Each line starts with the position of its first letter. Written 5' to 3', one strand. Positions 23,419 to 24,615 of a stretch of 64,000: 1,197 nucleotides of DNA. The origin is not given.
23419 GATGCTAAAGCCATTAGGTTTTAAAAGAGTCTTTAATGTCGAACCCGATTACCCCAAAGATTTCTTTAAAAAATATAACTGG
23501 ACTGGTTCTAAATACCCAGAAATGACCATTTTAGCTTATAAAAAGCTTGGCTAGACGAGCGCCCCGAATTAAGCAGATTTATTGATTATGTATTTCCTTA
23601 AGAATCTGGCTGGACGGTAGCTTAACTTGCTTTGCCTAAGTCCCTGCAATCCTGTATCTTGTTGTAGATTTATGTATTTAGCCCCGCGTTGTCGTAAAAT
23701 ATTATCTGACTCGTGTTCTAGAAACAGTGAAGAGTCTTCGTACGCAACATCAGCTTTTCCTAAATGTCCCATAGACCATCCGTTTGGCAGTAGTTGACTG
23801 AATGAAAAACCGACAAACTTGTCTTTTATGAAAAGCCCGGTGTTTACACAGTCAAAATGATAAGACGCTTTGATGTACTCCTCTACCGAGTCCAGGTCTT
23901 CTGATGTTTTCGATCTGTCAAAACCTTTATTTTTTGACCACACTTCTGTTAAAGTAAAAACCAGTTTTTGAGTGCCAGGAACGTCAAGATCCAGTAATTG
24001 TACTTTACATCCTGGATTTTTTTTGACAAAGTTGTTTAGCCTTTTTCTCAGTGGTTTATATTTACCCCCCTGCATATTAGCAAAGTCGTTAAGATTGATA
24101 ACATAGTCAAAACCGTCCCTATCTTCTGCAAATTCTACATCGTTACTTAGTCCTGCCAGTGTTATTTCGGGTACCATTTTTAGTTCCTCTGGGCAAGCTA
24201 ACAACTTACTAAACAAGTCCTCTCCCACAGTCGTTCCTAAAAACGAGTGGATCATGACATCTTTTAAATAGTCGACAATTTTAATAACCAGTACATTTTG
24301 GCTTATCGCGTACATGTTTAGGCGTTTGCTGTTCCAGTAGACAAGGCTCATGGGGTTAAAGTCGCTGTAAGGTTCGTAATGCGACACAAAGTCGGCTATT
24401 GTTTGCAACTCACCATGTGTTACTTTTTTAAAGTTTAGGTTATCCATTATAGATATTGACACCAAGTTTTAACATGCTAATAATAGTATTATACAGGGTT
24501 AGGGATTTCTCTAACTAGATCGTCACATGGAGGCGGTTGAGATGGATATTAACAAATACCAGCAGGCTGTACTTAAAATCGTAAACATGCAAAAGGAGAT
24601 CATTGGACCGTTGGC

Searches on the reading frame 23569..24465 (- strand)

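Call 93: search_protein_families(library=pfam, proteins=[window:23569-24465:-], max_evalue=0.00001)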
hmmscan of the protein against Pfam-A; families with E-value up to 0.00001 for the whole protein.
window:23569-24465:- (298 aa): 1 family
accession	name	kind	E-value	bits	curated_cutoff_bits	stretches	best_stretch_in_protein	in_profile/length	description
PF09924.15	LPG_synthase_C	-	2e-14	53.8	27.5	1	108-294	89-297/298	Phosphatidylglycerol lysyltransferase, C-terminal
